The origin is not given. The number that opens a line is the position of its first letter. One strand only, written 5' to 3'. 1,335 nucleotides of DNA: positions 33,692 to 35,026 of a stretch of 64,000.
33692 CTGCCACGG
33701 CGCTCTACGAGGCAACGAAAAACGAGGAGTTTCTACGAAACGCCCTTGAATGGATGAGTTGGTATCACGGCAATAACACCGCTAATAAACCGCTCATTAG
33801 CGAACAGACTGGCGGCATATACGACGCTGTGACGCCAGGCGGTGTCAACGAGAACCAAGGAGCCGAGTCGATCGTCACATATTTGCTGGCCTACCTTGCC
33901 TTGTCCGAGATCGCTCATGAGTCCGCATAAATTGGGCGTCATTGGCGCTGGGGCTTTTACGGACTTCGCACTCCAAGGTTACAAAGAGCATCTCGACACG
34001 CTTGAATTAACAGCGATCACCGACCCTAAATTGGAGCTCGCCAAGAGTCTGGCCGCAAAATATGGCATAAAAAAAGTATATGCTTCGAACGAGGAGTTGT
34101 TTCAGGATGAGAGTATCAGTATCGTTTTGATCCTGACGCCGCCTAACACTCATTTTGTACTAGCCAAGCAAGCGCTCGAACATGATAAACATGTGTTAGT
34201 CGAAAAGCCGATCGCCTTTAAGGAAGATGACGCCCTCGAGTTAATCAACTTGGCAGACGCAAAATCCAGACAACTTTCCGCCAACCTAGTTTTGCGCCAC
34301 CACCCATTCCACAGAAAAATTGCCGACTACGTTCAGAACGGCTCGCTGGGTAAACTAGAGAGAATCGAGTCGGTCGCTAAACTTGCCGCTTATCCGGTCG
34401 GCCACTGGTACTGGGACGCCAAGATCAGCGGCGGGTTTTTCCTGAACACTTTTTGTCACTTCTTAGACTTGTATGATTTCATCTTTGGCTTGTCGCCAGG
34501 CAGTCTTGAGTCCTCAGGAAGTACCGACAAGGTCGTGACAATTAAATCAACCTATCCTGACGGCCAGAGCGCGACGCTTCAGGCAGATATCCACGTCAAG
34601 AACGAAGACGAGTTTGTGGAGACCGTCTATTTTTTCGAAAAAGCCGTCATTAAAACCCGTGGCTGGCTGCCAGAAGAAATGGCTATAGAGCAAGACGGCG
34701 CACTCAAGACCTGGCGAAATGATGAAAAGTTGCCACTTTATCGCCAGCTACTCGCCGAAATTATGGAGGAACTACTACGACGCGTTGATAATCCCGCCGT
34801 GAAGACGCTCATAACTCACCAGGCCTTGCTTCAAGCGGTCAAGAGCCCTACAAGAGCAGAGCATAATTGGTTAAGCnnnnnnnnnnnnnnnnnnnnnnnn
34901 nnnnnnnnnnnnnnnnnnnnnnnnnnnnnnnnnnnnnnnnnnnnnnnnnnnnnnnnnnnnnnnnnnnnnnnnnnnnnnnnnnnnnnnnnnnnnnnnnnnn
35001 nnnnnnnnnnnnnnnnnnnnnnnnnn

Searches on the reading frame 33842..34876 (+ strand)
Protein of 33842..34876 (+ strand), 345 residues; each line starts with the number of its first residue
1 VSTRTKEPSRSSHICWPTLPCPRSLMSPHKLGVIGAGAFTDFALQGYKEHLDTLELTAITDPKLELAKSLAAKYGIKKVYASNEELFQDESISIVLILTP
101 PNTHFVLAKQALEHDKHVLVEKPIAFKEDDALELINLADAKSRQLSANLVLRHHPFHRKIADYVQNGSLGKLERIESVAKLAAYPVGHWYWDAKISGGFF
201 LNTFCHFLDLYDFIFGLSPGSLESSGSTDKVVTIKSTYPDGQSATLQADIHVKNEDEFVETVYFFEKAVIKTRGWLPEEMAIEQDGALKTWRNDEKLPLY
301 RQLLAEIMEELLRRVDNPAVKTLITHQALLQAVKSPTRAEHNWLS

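Call 84: search_protein_families(library=pfam, proteins=[window:33842-34876:+], max_evalue=0.001)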
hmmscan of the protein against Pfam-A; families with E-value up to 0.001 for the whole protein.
window:33842-34876:+ (345 aa): 4 families
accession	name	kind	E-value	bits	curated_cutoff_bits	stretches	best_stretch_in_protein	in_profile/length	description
PF01408.29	GFO_IDH_MocA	-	2.9e-27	96.2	24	1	30-148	2-119/120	Oxidoreductase family, NAD-binding Rossmann fold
PF22725.1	GFO_IDH_MocA_C3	-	6.1e-09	36.4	27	1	157-251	1-105/124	GFO/IDH/MocA C-terminal domain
PF03447.22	NAD_binding_3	-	7.3e-05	23.9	24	1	31-144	2-112/116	Homoserine dehydrogenase, NAD binding domain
PF02894.22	GFO_IDH_MocA_C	-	0.00053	20.3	22.9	1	164-269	4-96/218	Oxidoreductase family, C-terminal alpha/beta domain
